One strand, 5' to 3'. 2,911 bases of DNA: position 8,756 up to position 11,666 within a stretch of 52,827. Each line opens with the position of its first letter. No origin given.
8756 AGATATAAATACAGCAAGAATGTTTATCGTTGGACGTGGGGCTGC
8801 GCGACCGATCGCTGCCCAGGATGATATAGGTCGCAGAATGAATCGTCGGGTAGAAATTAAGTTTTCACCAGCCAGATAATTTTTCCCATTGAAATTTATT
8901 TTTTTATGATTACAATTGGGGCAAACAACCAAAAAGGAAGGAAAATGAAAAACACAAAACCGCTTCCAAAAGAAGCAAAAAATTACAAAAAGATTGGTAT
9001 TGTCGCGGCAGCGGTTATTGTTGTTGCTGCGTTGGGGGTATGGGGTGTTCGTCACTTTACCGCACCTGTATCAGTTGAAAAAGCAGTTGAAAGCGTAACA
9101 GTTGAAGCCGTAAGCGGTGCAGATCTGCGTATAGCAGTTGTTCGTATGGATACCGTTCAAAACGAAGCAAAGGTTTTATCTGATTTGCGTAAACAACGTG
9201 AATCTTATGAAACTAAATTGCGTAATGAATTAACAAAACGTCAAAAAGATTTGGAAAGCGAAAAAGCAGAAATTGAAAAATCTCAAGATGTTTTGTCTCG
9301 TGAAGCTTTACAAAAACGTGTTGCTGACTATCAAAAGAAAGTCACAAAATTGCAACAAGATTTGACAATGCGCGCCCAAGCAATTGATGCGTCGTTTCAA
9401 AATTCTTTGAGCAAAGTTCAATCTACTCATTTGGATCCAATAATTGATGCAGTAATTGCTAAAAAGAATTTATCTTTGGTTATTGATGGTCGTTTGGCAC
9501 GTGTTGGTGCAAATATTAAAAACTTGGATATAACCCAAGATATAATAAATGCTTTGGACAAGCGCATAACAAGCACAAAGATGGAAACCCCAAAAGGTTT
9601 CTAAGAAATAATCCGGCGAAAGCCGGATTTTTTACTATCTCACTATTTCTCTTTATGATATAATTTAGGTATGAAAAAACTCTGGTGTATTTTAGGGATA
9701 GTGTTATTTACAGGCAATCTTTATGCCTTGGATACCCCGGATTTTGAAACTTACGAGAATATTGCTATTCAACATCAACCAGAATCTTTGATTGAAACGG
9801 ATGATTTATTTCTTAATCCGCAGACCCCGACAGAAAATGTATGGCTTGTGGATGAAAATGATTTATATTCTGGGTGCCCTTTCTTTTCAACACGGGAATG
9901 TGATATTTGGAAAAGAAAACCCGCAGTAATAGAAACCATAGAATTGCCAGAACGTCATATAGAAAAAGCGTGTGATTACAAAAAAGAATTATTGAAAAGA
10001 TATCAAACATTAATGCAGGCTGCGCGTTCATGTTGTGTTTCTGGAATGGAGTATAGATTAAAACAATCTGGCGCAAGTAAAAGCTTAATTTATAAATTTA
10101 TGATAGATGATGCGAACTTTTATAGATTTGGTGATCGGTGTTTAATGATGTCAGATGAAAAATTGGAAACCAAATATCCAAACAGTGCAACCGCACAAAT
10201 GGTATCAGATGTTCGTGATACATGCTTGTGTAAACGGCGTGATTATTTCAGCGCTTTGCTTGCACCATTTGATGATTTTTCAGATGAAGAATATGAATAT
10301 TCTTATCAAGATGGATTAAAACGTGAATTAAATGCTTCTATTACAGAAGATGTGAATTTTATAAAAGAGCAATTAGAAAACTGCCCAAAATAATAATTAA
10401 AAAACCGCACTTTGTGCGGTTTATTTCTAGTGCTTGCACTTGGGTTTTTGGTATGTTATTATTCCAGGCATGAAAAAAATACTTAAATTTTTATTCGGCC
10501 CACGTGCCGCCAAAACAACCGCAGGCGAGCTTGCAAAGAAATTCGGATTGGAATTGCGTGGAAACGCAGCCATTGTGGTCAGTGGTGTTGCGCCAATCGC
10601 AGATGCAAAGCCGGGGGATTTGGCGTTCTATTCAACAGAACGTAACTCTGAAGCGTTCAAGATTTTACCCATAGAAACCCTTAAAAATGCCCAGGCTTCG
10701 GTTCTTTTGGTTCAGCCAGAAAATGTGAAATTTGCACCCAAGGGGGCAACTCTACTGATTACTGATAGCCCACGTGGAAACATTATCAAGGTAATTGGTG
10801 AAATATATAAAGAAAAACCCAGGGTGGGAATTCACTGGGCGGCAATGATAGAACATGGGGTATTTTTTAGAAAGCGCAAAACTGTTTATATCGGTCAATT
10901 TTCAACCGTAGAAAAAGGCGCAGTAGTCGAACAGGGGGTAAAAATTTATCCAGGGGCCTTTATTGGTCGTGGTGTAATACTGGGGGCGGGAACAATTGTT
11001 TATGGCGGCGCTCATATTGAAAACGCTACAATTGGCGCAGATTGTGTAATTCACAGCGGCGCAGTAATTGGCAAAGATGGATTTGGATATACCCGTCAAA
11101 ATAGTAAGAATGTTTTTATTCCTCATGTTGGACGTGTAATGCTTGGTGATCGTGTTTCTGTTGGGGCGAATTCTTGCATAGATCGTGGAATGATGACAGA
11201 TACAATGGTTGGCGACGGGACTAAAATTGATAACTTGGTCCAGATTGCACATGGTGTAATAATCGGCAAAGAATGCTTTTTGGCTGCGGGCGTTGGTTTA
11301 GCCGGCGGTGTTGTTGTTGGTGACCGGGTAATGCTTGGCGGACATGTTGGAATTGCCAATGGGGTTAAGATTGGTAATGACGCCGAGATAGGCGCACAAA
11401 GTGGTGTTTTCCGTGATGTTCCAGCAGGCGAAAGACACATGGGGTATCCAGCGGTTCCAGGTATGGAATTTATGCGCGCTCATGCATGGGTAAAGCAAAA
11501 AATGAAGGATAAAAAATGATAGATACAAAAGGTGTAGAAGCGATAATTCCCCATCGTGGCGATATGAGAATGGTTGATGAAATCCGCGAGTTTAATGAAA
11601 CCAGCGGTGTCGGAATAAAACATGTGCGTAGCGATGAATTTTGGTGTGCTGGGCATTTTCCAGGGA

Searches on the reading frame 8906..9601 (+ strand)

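Call 31: search_protein_families(library=pfam, proteins=[window:8906-9601:+], max_evalue=0.01)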
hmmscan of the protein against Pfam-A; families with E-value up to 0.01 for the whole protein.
window:8906-9601:+ (232 aa): 2 families
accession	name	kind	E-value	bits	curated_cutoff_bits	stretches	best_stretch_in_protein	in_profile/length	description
PF03938.19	OmpH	-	1.5e-15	58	32.4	1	75-217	1-141/141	Outer membrane protein (OmpH-like)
PF02601.20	Exonuc_VII_L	-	0.0027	17.7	35.9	1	84-171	174-262/315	Exonuclease VII, large subunit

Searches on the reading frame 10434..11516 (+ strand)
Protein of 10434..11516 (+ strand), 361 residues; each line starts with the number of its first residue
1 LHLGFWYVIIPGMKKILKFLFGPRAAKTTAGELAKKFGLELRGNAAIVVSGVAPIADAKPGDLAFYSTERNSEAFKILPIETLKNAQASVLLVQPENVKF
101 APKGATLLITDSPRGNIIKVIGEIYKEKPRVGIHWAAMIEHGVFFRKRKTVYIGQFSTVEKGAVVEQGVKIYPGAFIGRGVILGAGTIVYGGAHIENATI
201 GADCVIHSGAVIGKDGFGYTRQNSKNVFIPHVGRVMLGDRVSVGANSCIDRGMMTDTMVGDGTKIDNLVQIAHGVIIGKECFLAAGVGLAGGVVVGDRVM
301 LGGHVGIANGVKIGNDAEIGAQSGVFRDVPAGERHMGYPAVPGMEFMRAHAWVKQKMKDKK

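Call 31: search_protein_families(library=pfam, proteins=[window:10434-11516:+], max_evalue=0.01)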
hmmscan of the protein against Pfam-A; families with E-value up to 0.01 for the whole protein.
window:10434-11516:+ (361 aa): 5 families
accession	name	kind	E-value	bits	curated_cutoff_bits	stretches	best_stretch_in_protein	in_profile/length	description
PF00132.30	Hexapep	-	1.5e-27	94.6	27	4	256-291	1-36/36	Bacterial transferase hexapeptide (six repeats)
PF25084.1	LbH_EIF2B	-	1.9e-11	44.3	54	2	233-300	37-104/105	EIF2B subunit epsilon LbH domain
PF04613.19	LpxD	-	3.9e-10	39.9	30.8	1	47-120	2-67/70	UDP-3-O-[3-hydroxymyristoyl] glucosamine N-acyltransferase, LpxD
PF14602.12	Hexapep_2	-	7.3e-08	32.4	27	1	293-321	2-28/34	Hexapeptide repeat of succinyl-transferase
PF24894.1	Hexapep_GlmU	-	3.7e-06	27.4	23.3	0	186-215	57-86/104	GlmU-like, C-terminal hexapeptide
